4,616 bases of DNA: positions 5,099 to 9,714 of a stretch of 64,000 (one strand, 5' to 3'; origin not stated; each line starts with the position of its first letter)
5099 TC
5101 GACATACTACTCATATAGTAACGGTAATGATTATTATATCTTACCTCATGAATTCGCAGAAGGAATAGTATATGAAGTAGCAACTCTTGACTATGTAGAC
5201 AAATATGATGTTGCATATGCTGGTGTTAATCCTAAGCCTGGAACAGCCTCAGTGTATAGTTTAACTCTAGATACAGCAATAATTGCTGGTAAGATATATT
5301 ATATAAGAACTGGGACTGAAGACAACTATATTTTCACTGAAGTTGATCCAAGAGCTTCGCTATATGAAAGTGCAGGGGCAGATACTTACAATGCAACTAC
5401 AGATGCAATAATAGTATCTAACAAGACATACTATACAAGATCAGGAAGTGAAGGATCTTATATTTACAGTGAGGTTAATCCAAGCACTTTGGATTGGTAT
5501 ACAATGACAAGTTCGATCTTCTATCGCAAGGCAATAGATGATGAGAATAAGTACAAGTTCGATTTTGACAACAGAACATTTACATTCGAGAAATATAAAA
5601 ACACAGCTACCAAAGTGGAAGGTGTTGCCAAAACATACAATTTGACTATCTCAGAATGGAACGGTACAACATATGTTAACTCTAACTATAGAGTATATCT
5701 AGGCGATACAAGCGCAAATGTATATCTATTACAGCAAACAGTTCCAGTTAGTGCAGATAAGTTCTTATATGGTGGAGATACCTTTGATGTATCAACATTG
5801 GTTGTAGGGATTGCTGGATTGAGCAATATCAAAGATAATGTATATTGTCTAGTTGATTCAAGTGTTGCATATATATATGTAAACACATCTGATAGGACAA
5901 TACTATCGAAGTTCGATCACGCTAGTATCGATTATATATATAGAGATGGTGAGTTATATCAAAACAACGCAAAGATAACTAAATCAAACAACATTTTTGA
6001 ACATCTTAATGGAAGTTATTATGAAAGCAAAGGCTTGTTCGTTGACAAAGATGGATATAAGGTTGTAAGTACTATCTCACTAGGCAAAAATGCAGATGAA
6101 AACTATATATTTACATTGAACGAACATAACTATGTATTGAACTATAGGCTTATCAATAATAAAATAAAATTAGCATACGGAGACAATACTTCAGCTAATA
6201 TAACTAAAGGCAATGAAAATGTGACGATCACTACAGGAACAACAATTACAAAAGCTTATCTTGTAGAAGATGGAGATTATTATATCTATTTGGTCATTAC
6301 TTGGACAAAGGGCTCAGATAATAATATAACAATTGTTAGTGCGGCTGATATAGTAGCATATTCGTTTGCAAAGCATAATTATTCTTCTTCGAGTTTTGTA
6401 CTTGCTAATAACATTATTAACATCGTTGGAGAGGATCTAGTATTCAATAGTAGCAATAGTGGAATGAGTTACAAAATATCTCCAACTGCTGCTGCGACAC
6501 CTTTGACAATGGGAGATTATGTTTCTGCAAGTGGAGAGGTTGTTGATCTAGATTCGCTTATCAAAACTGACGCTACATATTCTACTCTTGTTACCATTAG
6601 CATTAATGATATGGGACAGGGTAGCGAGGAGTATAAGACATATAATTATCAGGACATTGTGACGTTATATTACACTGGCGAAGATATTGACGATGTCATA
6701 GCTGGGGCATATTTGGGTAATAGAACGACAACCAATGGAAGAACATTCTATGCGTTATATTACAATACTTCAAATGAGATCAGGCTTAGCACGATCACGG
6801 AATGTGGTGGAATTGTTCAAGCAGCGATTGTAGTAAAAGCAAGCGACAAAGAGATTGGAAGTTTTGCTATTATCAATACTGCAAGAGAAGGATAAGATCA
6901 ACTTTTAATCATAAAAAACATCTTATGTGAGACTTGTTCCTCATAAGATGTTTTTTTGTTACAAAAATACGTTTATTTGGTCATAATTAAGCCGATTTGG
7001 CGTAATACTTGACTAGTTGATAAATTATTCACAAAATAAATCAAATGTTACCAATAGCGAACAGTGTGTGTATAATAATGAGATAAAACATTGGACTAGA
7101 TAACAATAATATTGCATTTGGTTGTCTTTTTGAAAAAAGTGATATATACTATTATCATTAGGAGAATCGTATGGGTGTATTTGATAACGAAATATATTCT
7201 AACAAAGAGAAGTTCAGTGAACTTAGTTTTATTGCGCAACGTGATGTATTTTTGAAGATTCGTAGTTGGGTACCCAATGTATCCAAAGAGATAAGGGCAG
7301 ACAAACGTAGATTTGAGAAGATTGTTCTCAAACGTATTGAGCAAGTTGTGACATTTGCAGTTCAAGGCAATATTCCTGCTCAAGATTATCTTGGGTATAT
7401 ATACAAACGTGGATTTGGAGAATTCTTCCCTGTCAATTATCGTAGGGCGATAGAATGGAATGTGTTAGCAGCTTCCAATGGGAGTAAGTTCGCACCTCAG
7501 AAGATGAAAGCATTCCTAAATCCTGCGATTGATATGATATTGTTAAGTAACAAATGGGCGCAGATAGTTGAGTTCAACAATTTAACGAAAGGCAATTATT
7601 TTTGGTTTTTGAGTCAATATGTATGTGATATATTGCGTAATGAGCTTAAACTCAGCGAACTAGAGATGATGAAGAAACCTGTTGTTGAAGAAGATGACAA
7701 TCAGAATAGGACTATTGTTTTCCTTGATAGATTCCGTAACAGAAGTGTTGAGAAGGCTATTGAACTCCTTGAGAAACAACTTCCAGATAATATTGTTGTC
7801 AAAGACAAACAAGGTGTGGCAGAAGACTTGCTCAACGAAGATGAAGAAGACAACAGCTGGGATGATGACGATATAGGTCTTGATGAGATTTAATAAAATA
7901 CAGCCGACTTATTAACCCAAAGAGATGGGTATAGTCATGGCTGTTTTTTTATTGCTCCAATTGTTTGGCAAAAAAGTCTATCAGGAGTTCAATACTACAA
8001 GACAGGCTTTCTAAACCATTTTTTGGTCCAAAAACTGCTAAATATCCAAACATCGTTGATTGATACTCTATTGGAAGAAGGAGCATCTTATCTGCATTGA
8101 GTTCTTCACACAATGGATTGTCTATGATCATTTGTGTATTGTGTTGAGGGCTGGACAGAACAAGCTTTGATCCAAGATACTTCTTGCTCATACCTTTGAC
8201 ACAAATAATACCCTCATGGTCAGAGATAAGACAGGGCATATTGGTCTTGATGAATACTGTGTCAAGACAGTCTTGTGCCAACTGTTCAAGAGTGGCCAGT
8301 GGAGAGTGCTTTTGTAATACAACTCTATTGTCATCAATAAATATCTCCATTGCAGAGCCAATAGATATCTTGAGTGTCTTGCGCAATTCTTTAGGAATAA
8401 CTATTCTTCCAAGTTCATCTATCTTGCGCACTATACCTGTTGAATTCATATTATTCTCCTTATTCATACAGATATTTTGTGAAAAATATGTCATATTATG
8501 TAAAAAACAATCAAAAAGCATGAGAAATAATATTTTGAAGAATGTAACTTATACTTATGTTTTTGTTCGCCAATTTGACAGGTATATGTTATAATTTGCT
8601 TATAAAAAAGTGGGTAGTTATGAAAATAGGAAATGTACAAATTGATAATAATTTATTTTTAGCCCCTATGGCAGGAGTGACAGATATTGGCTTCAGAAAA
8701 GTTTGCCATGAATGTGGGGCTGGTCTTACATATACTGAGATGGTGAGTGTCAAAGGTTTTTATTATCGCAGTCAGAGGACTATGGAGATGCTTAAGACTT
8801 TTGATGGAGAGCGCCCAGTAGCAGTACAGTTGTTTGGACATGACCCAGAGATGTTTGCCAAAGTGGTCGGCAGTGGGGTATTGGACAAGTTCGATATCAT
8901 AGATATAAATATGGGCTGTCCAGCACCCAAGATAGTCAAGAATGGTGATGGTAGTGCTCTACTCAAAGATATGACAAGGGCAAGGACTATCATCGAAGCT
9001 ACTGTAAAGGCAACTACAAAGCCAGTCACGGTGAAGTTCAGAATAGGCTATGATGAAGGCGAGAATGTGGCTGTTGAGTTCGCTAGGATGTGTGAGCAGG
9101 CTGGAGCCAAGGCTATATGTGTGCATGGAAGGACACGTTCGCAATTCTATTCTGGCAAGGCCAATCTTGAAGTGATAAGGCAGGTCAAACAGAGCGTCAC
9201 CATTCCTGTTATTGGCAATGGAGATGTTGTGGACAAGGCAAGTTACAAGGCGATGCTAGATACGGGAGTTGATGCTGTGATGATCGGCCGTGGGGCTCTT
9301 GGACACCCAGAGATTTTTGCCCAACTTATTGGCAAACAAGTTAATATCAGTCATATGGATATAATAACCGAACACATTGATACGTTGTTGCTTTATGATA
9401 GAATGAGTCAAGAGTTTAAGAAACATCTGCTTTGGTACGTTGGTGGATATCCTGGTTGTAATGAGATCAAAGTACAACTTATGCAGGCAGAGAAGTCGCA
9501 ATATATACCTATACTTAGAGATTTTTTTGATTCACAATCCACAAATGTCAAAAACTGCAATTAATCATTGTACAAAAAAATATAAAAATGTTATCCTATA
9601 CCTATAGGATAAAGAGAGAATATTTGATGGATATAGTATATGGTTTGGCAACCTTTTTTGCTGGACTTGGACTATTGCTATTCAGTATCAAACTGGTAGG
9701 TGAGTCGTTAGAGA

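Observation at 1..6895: Second giant (>2,297 aa) Tyr/Asn-rich protein with no recognisable domain and a recurrent K-x-YY motif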

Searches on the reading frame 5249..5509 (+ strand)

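Call 18: search_protein_families(library=pfam, proteins=[window:5249-5509:+], max_evalue=10)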
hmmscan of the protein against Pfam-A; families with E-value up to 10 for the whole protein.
seq(87 aa): 2 families
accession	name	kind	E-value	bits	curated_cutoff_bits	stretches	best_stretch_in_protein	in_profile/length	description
PF19219.5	CoV_NSP15_N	-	0.081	13.6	27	1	7-30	22-44/61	Coronavirus replicase NSP15, N-terminal oligomerisation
PF24025.1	Ig_DR_A0283-like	-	0.2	12.4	27.1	1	13-71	34-90/102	DR_A0283-like, Ig-like domain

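Call 19: search_protein_families(library=phrogs, proteins=[window:5249-5509:+], max_evalue=10)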
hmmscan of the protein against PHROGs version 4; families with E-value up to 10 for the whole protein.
seq(87 aa): 2 families
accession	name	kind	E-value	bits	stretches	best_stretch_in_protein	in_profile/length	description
phrog_9532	-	tail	0.1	12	1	26-77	351-401/759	tail fiber protein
phrog_27681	-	unknown function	0.3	12.5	0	57-77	33-53/68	-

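Call 50: search_protein_families(library=ncbifam, proteins=[window:5249-5509:+], max_evalue=5)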
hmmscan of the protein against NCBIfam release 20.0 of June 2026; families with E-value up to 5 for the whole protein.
seq(87 aa): 0 families

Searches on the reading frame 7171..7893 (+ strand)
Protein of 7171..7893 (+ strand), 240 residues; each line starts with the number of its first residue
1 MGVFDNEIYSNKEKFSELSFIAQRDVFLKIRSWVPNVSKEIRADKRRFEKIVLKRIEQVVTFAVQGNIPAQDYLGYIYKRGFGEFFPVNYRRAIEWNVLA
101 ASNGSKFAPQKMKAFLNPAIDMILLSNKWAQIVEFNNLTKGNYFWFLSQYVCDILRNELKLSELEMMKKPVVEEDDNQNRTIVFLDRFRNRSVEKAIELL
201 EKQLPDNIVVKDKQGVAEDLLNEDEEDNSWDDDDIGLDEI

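Call 56: search_protein_families(library=pfam, proteins=[window:7171-7893:+], max_evalue=0.001)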
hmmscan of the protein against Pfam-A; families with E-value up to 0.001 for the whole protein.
window:7171-7893:+ (240 aa): 1 family
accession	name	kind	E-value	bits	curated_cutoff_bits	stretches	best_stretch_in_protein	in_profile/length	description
PF08238.18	Sel1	-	0.00024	22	30.7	0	69-105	2-36/36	Sel1 repeat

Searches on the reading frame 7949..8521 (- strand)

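Call 56: search_protein_families(library=pfam, proteins=[window:7949-8521:-], max_evalue=0.001)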
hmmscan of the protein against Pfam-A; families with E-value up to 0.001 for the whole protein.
window:7949-8521:- (190 aa): 2 families
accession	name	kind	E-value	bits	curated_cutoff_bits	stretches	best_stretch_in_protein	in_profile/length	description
PF04014.23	MazE_antitoxin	-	1.3e-10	41.5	24.7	1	31-73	1-44/48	Antidote-toxin recognition MazE, bacterial antitoxin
PF15714.11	SpoVT_C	-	0.00034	21.1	27.5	0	78-121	2-45/128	Stage V sporulation protein T C-terminal, transcription factor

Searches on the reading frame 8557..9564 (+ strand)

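Call 56: search_protein_families(library=pfam, proteins=[window:8557-9564:+], max_evalue=0.001)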
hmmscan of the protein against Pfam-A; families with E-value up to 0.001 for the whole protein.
window:8557-9564:+ (335 aa): 4 families
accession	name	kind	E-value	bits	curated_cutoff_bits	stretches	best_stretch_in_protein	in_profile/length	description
PF01207.24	Dus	-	5.1e-79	266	20.4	1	35-315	2-296/311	Dihydrouridine synthase (Dus)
PF00977.27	His_biosynth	-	1.8e-06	28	23.6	1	172-259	31-117/228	Histidine biosynthesis protein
PF03060.21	NMO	-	1.5e-05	25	28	1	172-260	145-238/331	Nitronate monooxygenase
PF00478.31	IMPDH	-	0.00026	20.6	25.6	1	181-247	114-176/345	IMP dehydrogenase / GMP reductase domain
